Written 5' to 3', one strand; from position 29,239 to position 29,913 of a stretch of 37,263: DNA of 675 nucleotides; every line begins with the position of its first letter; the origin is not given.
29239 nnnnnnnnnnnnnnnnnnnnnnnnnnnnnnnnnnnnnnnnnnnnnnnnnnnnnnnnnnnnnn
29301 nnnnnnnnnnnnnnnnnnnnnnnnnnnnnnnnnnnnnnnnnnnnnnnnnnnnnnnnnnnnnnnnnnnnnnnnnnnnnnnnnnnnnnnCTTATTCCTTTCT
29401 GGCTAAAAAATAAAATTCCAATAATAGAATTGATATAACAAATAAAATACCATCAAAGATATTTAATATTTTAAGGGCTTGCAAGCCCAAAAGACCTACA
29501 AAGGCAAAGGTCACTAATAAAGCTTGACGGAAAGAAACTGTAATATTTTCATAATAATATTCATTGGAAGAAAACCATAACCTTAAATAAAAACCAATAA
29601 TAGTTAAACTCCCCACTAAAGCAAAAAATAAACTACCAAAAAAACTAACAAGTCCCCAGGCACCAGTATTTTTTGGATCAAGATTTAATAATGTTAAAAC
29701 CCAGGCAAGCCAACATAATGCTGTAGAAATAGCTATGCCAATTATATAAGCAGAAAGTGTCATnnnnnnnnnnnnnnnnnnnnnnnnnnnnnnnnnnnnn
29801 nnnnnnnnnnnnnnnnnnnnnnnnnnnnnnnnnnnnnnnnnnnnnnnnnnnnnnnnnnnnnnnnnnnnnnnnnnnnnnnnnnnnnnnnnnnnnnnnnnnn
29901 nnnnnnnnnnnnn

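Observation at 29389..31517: RmuC followed by a head-less Rad50-like zinc-hook coiled-coil protein and a coupled 4-TM protein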

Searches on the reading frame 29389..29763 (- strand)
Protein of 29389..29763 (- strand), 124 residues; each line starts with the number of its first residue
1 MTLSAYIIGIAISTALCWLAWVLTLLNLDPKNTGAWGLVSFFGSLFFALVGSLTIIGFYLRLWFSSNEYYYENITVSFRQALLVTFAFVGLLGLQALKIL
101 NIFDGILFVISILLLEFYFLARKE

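Call 3: search_protein_families(library=pfam, proteins=[window:29389-29763:-], max_evalue=1)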
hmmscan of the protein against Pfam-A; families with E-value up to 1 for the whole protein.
window:29389-29763:- (124 aa): 1 family
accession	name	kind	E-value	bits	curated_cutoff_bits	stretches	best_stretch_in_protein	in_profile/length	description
PF03348.21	Serinc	-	0.4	10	24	1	16-100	118-201/434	Serine incorporator (Serinc)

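Call 4: search_protein_families(library=ncbifam, proteins=[window:29389-29763:-], max_evalue=1)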
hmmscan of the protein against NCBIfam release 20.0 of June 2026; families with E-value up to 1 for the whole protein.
window:29389-29763:- (124 aa): 0 families

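Call 19: search_protein_families(library=padloc, proteins=[window:29389-29763:-], max_evalue=1)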
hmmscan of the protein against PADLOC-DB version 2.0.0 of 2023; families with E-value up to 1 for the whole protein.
window:29389-29763:- (124 aa): 0 families

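Call 20: search_protein_families(library=phrogs, proteins=[window:29389-29763:-], max_evalue=1)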
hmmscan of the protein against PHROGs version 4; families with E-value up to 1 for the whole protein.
window:29389-29763:- (124 aa): 0 families

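Call 42: find_homologous_proteins(query=window:29389-29763:-, max_evalue=0.001)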
Query window:29389-29763:- (124 aa): 20 proteins with E <= 0.001 among 51 candidates.
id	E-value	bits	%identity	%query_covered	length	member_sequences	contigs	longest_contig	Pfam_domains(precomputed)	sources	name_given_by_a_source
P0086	3.3e-70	252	100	100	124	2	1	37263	-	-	-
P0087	7.4e-55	203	76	100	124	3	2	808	-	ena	-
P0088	9.2e-54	199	74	99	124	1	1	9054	-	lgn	-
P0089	5.6e-53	197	72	100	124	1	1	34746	-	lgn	-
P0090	5.8e-53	196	75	100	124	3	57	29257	-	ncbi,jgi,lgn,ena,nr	ncbi:hypothetical protein COX95_01380 [bacterium CG_4_10_14_0_2_um_filter_33_32]|nr:MAG: hypothetica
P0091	3.7e-52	194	73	99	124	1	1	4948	-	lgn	-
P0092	1.8e-51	192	75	98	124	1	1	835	-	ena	-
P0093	3.8e-51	191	70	100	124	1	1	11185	-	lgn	-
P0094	2.1e-50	188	72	100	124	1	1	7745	-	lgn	-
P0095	1.8e-49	185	68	100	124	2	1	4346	-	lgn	-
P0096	4.0e-49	184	70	100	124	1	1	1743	-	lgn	-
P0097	1.0e-47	180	67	100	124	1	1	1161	-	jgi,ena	-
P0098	4.7e-44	168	63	99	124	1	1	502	-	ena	-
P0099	7.6e-44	167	69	100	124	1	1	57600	-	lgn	-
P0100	6.4e-34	135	79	69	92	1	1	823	-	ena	-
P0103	9.0e-27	112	50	98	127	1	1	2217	-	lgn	-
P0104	4.2e-25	107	50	94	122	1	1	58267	-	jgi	jgi:hypothetical protein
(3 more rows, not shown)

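Call 43: find_encoding_contigs(protein=P0090, flank=6000, max_places=2)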
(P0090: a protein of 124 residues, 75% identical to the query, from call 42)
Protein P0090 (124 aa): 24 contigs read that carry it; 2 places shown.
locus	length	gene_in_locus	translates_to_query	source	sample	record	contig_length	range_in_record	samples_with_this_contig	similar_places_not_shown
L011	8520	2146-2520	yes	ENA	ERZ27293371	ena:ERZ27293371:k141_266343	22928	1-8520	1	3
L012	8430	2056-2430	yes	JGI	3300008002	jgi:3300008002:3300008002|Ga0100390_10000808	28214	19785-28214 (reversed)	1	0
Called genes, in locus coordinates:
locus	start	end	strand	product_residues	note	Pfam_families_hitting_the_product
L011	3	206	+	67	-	?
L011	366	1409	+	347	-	PF02646:RmuC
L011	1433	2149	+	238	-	-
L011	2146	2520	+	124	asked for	-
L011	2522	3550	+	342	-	PF02912:Phe_tRNA-synt_N, PF01409:tRNA-synt_2d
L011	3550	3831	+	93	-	PF04193:PQ-loop (weak), PF07578:LAB_N (weak)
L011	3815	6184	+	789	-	PF01588:tRNA_bind, PF03483:B3_4, PF03484:B5, PF17759:tRNA_synthFbeta, PF03147:FDX-ACB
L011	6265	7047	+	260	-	PF06560:GPI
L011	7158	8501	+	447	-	PF13727:CoA_binding_3 (weak), PF02397:Bac_transf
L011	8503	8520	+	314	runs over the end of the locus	PF00483:NTP_transferase, PF12804:NTP_transf_3, PF24894:Hexapep_GlmU (weak), PF25087:GMPPB_C (weak)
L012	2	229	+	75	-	?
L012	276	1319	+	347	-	PF02646:RmuC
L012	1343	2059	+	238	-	-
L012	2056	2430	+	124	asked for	-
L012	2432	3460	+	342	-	PF02912:Phe_tRNA-synt_N, PF01409:tRNA-synt_2d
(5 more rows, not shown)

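Call 44: find_encoding_contigs(protein=P0099, flank=6000, max_places=2)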
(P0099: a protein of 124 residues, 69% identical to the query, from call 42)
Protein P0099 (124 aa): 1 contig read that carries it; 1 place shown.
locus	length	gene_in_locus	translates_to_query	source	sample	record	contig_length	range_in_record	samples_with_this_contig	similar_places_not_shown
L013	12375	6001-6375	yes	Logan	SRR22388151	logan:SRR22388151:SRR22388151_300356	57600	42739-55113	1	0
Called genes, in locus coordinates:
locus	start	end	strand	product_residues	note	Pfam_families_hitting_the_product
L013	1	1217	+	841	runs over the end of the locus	PF13401:AAA_22 (faint), PF00158:Sigma54_activat (faint), PF01637:ATPase_2 (faint), PF00004:AAA, PF17871:AAA_lid_9, PF07724:AAA_2, PF07728:AAA_5, PF10431:ClpB_D2-small, +7 more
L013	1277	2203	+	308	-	PF01544:CorA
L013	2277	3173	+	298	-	-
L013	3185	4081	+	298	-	-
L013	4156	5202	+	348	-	PF02646:RmuC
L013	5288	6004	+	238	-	-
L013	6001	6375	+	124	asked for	-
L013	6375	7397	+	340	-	PF02912:Phe_tRNA-synt_N, PF01409:tRNA-synt_2d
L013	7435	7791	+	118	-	-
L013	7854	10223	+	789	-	PF01588:tRNA_bind, PF03483:B3_4, PF03484:B5, PF17759:tRNA_synthFbeta, PF03147:FDX-ACB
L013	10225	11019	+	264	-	PF06560:GPI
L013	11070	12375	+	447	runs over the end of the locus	PF13727:CoA_binding_3 (weak), PF02397:Bac_transf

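Call 45: find_encoding_contigs(protein=P0104, flank=6000, max_places=2)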
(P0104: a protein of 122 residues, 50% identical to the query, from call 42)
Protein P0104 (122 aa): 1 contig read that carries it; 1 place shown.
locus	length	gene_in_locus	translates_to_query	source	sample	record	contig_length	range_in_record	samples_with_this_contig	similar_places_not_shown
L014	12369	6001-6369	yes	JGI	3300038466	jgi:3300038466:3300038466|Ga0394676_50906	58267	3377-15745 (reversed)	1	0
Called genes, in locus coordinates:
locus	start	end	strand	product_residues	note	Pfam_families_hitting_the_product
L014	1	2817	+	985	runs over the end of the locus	PF00580:UvrD-helicase, PF13245:AAA_19, PF13604:AAA_30 (faint), PF13361:UvrD_C, PF13538:UvrD_C_2 (faint), PF12705:PDDEXK_1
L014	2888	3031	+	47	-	PF18930:DUF5679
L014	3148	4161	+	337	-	PF01833:TIG, PF00041:fn3 (faint)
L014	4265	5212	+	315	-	PF02646:RmuC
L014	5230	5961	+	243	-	-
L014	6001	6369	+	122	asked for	-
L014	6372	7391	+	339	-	PF02912:Phe_tRNA-synt_N, PF01409:tRNA-synt_2d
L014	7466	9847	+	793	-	PF01588:tRNA_bind, PF03483:B3_4, PF03484:B5, PF17759:tRNA_synthFbeta, PF03147:FDX-ACB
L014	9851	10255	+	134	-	PF13470:PIN_3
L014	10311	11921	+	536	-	PF12229:PG_binding_4, PF03734:YkuD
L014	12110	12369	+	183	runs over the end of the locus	PF03602:Cons_hypoth95, PF05175:MTS, PF13847:Methyltransf_31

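Call 47: find_related_loci(query=A3, collection=metagenome_contigs, flank=5000)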
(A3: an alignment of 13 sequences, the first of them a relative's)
Query A3 (124 aa) in metagenome_contigs; peptide patterns used: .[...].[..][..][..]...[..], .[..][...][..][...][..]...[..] (x = any residue, [..] = any of these).
114 stretches matched a pattern; 11 encode a relative of the query (tblastn E <= 1e-3); 11 distinct loci.
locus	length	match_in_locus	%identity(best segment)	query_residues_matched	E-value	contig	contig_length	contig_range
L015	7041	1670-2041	75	1-124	5e-60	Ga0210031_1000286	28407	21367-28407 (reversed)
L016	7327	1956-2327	75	1-124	5e-60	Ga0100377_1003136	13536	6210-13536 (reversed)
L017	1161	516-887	67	1-124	3e-52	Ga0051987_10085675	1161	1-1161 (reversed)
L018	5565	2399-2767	55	1-123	3e-40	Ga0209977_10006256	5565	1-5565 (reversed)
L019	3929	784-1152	54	1-123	8e-40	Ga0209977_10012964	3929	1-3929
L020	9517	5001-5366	56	1-122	8e-35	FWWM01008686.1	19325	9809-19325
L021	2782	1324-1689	48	1-122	5e-33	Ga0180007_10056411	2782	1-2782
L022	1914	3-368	44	2-123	1e-27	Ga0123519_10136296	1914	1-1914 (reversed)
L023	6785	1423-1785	52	1-121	3e-27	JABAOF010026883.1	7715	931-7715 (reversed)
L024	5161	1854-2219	43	3-124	2e-21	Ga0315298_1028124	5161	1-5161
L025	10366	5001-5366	46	2-124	2e-19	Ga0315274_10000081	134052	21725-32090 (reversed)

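Call 65: predict_structure(alignment_id=A3)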
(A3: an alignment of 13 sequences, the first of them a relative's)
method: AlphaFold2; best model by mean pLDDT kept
length: 124 residues; sequences in the alignment: 13
mean_pLDDT: 82.5   pTM: 0.71
mean pLDDT of the five models: 82.5, 75.6, 64.9, 58.8, 58.5
residues with pLDDT >= 90: 31; 70-90: 78; 50-70: 14; < 50: 1
segments of 3 or more residues with pLDDT < 50: none
pLDDT, mean of each block of 10 residues (from residue 1): 82 93 84 83 93 89 66 78 89 83 81 78 58
secondary structure, 60 per line:
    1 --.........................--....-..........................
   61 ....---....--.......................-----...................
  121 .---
elements in order: H3-27 H30-33 H35-64 H68-71 H74-96 H102-121
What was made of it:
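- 29389..29763 (-): 124-aa 4-TM protein. Its ATG overlaps the hook TGA (ATGA). It is a conserved neighbour of pheS rather than a dedicated hook partner. AlphaFold2 shows four helices, pLDDT 82.5 (call 65).
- Checked: 4-TM ORF: it models as four long helices, pLDDT 82.5 (call 65).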

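Call 69: fold_search(model_id=the predicted structure, library=pdb)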
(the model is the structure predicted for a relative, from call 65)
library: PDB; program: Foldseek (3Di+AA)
matches with E <= 10: 87; with E <= 0.001: 0
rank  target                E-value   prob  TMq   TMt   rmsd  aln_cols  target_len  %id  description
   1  9lxp_R                2.0e+00  0.25  0.41  0.21  10.1       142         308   15  A Cryo-EM structure of LA-PTH-PTH1R-Beta-arrestin1 complex (state 2 conformation) (released 2026-03-04)
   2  7yp7_R                2.3e+00  0.33  0.41  0.23   7.7       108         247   19  apo-ADGRG2 coupled to Gs (released 2022-08-24)
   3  8irj_A                2.4e+00  0.12  0.28  0.09  17.5       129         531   17  Cryo-EM structure of an orphan GPCR (released 2024-09-18)
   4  7eo4_A                3.1e+00  0.12  0.34  0.19   9.8       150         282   20  Cryo-EM of Sphingosine 1-phosphate receptor 1 / Gi complex bound to BAF312 (released 2022-01-05)
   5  7ado_F                3.3e+00  0.05  0.17  0.20  11.9       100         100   13  Cryo-EM structure of human ER membrane protein complex in lipid nanodiscs (released 2020-12-02)
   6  9p89_R                3.4e+00  0.15  0.32  0.18   6.2       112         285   14  NTSR1-G11-NTS(8-13) GTP-Bound Complex in the Canonical, AHD Closed State 3DVA Separated 1 (C-Closed-GTP) (released 2026-03-25)
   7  7nyh_J                3.4e+00  0.06  0.24  0.19  12.9       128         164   20  Respiratory complex I from Escherichia coli - focused refinement of membrane arm (released 2021-08-18)
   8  9l74_R                3.6e+00  0.30  0.42  0.24   4.6        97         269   16  Cryo-EM structure of the d16:1 S1P-bound S1PR3 and Gq complex (released 2025-11-26)
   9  8v6l_A                3.8e+00  0.15  0.36  0.10   9.7       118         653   19  Open-state cryo-EM structure of human TRPV3 in presence of tetrahydrocannabivarin (THCV) in cNW30 nanodiscs (released 2024-04-17)
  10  7ewl_A                3.8e+00  0.13  0.36  0.14   7.6       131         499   20  cryo-EM structure of apo GPR158 (released 2021-12-01)
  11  2lp4_MODEL_1_A        4.0e+00  0.14  0.37  0.22  15.0       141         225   16  Solution structure of P1-CheY/P2 complex in bacterial chemotaxis (released 2012-10-24)
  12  7qsd_Y                4.0e+00  0.08  0.21  0.19  13.3       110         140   13  Bovine complex I in the active state at 3.1 A (released 2022-03-02)
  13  3k66                  4.3e+00  0.15  0.32  0.22   8.2       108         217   14  X-ray crystal structure of the E2 domain of C. elegans APL-1 (released 2009-11-10)
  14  9m8v_A                4.5e+00  0.20  0.41  0.23   5.3       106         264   19  dimer-GPR3-Gs complex (released 2025-09-24)
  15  9umg_E                4.5e+00  0.14  0.32  0.13   8.5        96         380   12  Cryo-EM structure of VTC complex(Vtc5/Vtc4/Vtc3/Vtc1) (released 2026-01-21)
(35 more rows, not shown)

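Call 70: find_encoding_contigs(protein=P0103, flank=3000, max_places=3)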
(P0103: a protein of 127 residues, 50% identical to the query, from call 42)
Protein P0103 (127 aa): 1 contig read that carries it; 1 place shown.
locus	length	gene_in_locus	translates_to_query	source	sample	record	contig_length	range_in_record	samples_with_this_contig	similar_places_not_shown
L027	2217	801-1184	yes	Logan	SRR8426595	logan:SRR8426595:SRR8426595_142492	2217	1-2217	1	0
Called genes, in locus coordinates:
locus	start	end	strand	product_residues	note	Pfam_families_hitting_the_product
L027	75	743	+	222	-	PF03167:UDG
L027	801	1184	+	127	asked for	-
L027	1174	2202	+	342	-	PF02912:Phe_tRNA-synt_N, PF01409:tRNA-synt_2d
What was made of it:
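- The 4-TM gene stays in front of pheS with other upstream genes: UDG in L027 (call 70), an AAA ATPase in L021, rmuC alone in L023, and sbcD-sbcC in L020.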
